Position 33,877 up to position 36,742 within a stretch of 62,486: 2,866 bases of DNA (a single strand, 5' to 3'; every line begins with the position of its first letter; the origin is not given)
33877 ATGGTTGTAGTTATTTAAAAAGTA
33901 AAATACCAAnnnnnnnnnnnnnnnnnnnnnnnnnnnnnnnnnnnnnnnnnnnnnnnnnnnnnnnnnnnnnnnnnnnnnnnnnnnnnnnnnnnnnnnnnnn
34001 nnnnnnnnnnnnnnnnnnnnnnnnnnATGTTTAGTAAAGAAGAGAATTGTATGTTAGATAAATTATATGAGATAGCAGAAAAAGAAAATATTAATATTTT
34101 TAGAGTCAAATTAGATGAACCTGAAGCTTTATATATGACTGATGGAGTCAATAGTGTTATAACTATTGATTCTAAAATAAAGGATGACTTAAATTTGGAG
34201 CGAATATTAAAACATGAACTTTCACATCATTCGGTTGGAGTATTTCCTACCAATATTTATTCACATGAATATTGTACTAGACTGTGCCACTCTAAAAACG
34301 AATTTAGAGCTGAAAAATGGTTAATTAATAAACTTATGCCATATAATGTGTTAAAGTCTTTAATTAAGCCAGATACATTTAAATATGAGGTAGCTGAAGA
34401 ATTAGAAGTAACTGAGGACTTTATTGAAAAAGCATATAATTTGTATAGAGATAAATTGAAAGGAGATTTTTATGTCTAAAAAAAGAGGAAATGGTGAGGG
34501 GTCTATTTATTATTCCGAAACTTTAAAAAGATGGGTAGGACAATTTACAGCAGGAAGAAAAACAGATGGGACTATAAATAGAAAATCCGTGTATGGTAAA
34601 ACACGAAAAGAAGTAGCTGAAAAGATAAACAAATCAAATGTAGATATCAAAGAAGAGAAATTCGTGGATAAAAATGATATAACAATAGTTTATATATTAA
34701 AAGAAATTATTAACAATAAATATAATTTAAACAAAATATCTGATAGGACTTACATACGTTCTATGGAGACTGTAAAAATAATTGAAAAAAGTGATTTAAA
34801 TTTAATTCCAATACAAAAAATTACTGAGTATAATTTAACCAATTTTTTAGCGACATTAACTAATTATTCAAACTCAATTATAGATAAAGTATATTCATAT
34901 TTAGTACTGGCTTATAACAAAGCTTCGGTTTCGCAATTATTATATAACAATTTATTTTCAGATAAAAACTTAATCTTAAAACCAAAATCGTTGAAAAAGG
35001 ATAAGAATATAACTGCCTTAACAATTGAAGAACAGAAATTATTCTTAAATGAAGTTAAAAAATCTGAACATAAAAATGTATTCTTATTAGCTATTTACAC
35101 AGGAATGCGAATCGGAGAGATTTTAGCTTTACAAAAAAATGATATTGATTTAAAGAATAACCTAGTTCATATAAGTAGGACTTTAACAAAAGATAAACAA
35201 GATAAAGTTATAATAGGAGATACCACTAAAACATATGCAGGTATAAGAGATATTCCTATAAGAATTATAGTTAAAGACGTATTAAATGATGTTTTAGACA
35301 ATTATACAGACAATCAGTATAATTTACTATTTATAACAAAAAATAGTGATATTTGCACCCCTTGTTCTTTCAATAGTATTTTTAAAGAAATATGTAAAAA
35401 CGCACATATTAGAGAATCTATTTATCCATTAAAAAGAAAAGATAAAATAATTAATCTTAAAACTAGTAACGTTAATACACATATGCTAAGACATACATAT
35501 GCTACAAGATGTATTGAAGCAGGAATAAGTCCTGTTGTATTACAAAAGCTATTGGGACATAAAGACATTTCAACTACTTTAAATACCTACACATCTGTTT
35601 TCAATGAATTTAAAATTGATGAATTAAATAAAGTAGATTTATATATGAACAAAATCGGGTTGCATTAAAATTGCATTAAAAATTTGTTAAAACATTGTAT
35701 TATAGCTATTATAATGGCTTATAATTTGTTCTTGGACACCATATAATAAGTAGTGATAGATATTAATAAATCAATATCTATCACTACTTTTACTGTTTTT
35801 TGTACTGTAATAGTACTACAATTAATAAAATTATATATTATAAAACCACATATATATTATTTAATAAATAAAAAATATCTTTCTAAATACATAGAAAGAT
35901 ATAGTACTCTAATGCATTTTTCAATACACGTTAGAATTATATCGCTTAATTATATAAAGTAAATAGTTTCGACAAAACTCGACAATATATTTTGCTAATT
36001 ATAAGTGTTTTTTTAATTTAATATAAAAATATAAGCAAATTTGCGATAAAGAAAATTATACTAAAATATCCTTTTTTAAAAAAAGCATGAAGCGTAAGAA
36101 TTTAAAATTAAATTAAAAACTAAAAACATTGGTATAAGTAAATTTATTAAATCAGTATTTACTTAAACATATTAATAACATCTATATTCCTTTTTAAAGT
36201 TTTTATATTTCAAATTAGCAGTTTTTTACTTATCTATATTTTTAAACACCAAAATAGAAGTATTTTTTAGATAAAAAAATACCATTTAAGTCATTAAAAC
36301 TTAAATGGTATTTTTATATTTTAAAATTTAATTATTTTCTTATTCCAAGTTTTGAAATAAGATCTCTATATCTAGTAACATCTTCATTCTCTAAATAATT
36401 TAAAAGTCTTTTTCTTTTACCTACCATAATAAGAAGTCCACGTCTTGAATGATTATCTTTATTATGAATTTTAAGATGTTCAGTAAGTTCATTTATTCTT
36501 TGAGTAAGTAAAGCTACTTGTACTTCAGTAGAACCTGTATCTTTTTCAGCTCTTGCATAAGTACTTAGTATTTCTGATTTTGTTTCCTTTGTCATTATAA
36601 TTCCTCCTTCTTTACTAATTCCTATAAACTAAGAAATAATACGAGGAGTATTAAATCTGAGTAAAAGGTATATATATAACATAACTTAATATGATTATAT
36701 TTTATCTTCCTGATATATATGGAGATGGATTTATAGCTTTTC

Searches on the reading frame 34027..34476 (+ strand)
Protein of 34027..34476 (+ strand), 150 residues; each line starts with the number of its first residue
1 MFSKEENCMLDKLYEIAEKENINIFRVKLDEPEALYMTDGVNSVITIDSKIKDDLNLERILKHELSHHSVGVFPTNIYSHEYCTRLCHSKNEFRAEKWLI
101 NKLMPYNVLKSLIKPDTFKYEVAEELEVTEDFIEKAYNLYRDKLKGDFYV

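Call 5: search_protein_families(library=pfam, proteins=[window:34051-34476:+], max_evalue=0.1)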
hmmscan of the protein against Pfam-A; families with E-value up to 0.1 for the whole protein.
window:34051-34476:+ (142 aa): 1 family
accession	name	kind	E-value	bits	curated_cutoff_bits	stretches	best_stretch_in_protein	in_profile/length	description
PF00269.25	SASP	-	0.053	13.9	22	0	108-122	13-27/59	Small, acid-soluble spore proteins, alpha/beta type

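Call 6: search_protein_families(library=ncbifam, proteins=[window:34051-34476:+], max_evalue=0.1)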
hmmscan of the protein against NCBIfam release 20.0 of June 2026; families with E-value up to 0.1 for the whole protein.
window:34051-34476:+ (142 aa): 1 family
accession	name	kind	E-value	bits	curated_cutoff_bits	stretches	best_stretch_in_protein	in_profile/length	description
TIGR01453.1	grpIintron_endo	subfamily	0.0033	17.5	56.05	1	52-136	41-123/215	group I intron endonuclease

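Call 7: search_protein_families(library=phrogs, proteins=[window:34051-34476:+], max_evalue=0.1)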
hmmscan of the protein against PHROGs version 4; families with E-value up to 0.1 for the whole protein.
window:34051-34476:+ (142 aa): 1 family
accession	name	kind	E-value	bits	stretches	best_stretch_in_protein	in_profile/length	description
phrog_87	-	other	3.5e-17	63.9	1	2-136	40-168/227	metallo-protease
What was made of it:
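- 34051..34479 (+): ImmA-like HExxH metalloprotease (alternative start at 34027). phrog_87 at 3.5e-17 (call 7).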

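Call 8: search_protein_families(library=padloc, proteins=[window:34051-34476:+], max_evalue=0.1)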
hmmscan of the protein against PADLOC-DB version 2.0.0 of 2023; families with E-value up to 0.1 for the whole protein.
window:34051-34476:+ (142 aa): 1 family
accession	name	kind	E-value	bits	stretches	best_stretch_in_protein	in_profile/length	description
PDLC04141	capP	-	0.019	12.5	1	5-118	24-135/242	capP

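Call 79: find_related_loci(query=window:34051-34476:+, collection=viral_contigs, flank=5000)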
Query window:34051-34476:+ (142 aa) in viral_contigs; peptide patterns used: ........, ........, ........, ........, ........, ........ (x = any residue, [..] = any of these).
13 stretches matched a pattern, but none encodes a relative of the query by tblastn (E <= 1e-3).

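Call 80: search_dna_similar(query=window:34051-34476:+, collection=phages, mode=protein, max_evalue=0.001, max_rows=25)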
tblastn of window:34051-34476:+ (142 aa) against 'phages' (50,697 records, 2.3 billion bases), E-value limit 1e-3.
Records with a match: 3; places in all: 3; records where one place covers at least 80% of the query: 3.
Best place of each record, by identity: <60% 3.
By first word of the organism name: Bacteriophage 1; Acetoanaerobium 1; Halomonas 1.
By host as written in the record: - 1; Acetoanaerobium noterae DSL2 1; Halomonas sp. H5 1.
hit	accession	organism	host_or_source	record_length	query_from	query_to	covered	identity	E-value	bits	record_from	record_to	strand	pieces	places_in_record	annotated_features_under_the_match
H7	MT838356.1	Bacteriophage sp.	human fecal samples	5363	2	132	92%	32.6%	4e-8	56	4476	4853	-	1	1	record has no annotation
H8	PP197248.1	Acetoanaerobium phage ANDSL2_ph1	Acetoanaerobium noterae DSL2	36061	2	125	87%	30.8%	8e-7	52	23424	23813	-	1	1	metallo-protease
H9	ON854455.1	Halomonas phage YPHTV-1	Halomonas sp. H5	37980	18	135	83%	28.6%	7e-4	44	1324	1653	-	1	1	hypothetical protein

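Call 81: get_annotated_region(hit=H8, flank=3500)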
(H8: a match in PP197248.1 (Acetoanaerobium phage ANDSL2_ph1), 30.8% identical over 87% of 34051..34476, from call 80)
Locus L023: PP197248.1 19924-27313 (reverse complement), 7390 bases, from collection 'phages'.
description: Acetoanaerobium phage ANDSL2_ph1, complete genome.
organism: Acetoanaerobium phage ANDSL2_ph1 (NCBI taxid 3141805)
taxonomy: Viruses
host: Acetoanaerobium noterae DSL2; source: culture supernatant; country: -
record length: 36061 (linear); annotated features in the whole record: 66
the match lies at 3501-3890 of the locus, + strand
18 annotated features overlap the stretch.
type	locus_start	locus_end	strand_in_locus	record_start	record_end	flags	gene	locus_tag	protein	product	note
CDS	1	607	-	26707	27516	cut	-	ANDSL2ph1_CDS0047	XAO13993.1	replication initiation protein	-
CDS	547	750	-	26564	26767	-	-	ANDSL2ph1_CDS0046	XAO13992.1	hypothetical protein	-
CDS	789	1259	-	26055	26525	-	-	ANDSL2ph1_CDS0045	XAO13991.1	transcriptional regulator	-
CDS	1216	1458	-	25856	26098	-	-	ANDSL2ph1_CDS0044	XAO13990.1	hypothetical protein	-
CDS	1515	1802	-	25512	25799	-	-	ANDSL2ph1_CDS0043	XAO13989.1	HTH DNA binding protein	-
CDS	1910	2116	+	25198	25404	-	-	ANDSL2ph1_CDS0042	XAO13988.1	hypothetical protein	-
CDS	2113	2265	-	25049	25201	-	-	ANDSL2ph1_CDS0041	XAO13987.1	hypothetical protein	-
CDS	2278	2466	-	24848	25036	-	-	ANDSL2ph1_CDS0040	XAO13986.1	hypothetical protein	-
CDS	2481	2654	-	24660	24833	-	-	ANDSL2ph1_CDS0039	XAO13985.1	hypothetical protein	-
CDS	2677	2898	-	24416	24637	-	-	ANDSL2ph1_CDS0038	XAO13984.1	transcriptional repressor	-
CDS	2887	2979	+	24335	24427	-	-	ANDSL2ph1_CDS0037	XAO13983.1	hypothetical protein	-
CDS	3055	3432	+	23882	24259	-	-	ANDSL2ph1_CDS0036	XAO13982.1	transcriptional repressor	-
CDS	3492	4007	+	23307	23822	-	-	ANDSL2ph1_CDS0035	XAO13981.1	metallo-protease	-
CDS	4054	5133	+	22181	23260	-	-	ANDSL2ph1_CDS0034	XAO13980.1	endonuclease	-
CDS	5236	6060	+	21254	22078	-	-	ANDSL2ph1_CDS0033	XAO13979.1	hypothetical protein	-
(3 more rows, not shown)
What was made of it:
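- On ImmR/ImmA/Int lysogeny module: They are adjacent in Acetoanaerobium phage ANDSL2_ph1 (call 81).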

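Call 93: search_solved_structures(query=window:34027-34476:+, max_evalue=10, show_alignments=1)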
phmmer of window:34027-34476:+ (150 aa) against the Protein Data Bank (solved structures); distinct sequences matched with E-value up to 10: 0.

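Call 94: search_protein_families(library=pfam, proteins=[window:34027-34476:+, L023:3492-4004:+], max_evalue=10)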
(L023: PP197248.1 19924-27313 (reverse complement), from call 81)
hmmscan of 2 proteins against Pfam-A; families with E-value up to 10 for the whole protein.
window:34027-34476:+ (150 aa): 2 families
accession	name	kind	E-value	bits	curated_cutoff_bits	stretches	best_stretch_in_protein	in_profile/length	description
PF00269.25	SASP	-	0.054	13.9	22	1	116-130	13-27/59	Small, acid-soluble spore proteins, alpha/beta type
PF23224.1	zf-C2H2_2nd_ZNF462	-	0.34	11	25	1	59-71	17-29/30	Zinc finger protein 462, second C2H2 zinc finger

L023:3492-4004:+ (171 aa): 3 families
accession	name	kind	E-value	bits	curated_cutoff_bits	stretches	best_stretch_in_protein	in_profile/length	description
PF06114.19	Peptidase_M78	-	2.8e-09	37.3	22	1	12-138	2-123/123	IrrE N-terminal-like domain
PF00113.28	Enolase_C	-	0.05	13.3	21.5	1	26-82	136-192/296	Enolase, C-terminal TIM barrel domain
PF07997.16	DUF1694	-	0.071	13.7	25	1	36-73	59-95/117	Protein of unknown function (DUF1694)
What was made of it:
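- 34051..34479 (+): No direct Peptidase_M78 hit (calls 5, 94), but its 31%-identical phage homologue hits M78 at 2.8e-9 (calls 80, 94).
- On ImmR/ImmA/Int lysogeny module: No direct Pfam M78 hit even at E<=10 (call 94). Its 31%-identical phage homologue hits M78 at 2.8e-9 (calls 80, 94).
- Closest known: ImmR-ImmA-Int module of ICEBs1, phage phi105 and staphylococcal phietaviruses. Different: The protease is short (142-150 aa) and misses the Pfam M78 threshold directly (call 94).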

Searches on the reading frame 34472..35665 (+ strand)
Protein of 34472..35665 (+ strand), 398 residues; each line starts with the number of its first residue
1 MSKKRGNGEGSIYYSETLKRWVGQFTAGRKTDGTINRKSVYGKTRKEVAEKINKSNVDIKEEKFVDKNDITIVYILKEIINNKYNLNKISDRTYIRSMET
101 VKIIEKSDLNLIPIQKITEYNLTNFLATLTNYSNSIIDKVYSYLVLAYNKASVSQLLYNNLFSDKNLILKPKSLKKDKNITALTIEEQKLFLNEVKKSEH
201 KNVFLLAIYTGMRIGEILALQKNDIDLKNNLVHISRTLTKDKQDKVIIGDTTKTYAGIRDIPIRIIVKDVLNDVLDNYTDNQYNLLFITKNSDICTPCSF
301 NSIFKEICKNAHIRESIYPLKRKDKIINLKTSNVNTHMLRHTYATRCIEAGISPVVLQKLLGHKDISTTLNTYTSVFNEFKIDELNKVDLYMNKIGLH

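Call 5: search_protein_families(library=pfam, proteins=[window:34472-35665:+], max_evalue=0.1)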
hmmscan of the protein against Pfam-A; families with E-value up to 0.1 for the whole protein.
window:34472-35665:+ (398 aa): 1 family
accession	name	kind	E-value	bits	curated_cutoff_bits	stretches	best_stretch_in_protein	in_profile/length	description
PF00589.27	Phage_integrase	-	1.2e-26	93.9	27.1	1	191-377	11-169/172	Phage integrase family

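Call 6: search_protein_families(library=ncbifam, proteins=[window:34472-35665:+], max_evalue=0.1)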
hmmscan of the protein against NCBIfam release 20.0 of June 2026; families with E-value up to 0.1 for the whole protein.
window:34472-35665:+ (398 aa): 13 families
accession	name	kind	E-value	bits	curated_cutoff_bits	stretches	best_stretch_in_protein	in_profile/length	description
NF040815.2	recomb_XerA_Arch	equivalog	3.5e-23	82.5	220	1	112-376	33-254/263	site-specific tyrosine recombinase/integron integrase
TIGR02224.1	recomb_XerC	equivalog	1.1e-16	61.1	335.15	1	90-377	17-278/295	tyrosine recombinase XerC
TIGR02225.1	recomb_XerD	equivalog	2.9e-16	59.7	329.6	1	88-379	15-277/290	site-specific tyrosine recombinase XerD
NF001399.0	PRK00283.1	subfamily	8.1e-16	58.1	279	1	94-379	30-286/300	tyrosine recombinase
TIGR02249.1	integrase_gron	subfamily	5e-14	52.4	265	2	312-379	236-303/315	integron integrase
NF003462.0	PRK05084.1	equivalog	2e-10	39.9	267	2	334-388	303-356/360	tyrosine recombinase XerS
NF002331.0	PRK01287.1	subfamily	2.9e-09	36.4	371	1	206-376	170-312/365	site-specific tyrosine recombinase XerC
NF007371.0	PRK09871.1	subfamily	4.5e-08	32.9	222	2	314-374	113-173/198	tyrosine-type DNA invertase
NF011946.0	PRK15417.1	equivalog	2.6e-07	30.1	435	1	333-376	273-315/337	integron integrase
NF007370.0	PRK09870.1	subfamily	3.4e-07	30.1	221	2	189-237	19-71/200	tyrosine-type DNA invertase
NF040693.1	recomb_GmtY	equivalog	9.1e-06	25.2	340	1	330-374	387-430/441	gamma-mobile-trio recombinase GmtY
NF002685.0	PRK02436.1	equivalog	0.00026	20.9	178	1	157-237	71-151/245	site-specific tyrosine recombinase XerD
NF041502.1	integrase_1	equivalog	0.00041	19.2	350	1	311-380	293-364/484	site-specific integrase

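Call 7: search_protein_families(library=phrogs, proteins=[window:34472-35665:+], max_evalue=0.1)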
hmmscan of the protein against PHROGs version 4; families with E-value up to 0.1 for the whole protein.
window:34472-35665:+ (398 aa): 9 families
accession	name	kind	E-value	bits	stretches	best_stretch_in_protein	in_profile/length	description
phrog_1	-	integration and excision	5e-58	198.8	1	19-393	122-452/611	integrase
phrog_216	-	integration and excision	1e-35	124.3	1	146-390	24-238/301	integrase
phrog_7685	-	integration and excision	2.7e-11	44.5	1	240-386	107-233/240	integrase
phrog_7269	-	integration and excision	8.3e-07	29.9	1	331-376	26-69/89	integrase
phrog_16880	-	DNA, RNA and nucleotide metabolism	1.8e-06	29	1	3-61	90-148/162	endonuclease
phrog_23271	-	unknown function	1.4e-05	26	1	333-378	8-52/67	-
phrog_34557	-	integration and excision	0.0081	16.9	1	322-380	112-170/183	integrase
phrog_35951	-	unknown function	0.041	15.3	1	331-390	18-76/97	-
phrog_37709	-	unknown function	0.047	14.7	0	162-234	41-111/116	-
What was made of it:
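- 34472..35668 (+): Tyrosine integrase; it overlaps the ImmA-like gene by 8 nt. Phage_integrase at 1e-26 (call 5). phrog_1 at 5e-58 (call 7).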

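Call 78: find_related_loci(query=window:34472-35665:+, collection=viral_contigs, flank=5000)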
Query window:34472-35665:+ (398 aa) in viral_contigs; peptide patterns used: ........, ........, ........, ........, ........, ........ (x = any residue, [..] = any of these).
18 stretches matched a pattern, but none encodes a relative of the query by tblastn (E <= 1e-3).
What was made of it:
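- Tried and rejected: Close relatives of the integrase and the ImmA-like gene in IMG/VR: none, so a direct survey of sister prophages was not possible (calls 78, 79).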

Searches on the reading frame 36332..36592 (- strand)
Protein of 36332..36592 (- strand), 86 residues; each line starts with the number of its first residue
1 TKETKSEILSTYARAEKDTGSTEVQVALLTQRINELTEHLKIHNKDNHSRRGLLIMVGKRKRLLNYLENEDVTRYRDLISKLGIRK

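Call 45: list_cluster_members(proteins=[window:36332-36592:-, window:36702-37700:-, window:32967-33599:+, window:34472-35665:+])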
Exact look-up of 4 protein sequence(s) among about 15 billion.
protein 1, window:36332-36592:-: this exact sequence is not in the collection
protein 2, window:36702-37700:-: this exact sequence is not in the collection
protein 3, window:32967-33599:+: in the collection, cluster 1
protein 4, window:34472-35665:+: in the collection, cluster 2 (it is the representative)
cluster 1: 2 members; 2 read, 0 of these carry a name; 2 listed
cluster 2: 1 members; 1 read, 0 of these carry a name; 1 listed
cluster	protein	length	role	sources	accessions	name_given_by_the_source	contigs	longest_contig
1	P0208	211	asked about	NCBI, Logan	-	-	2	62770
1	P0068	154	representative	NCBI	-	-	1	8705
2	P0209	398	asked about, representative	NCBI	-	-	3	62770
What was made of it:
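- Tried and rejected: Organism name: exact look-up of two host proteins failed (call 45).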
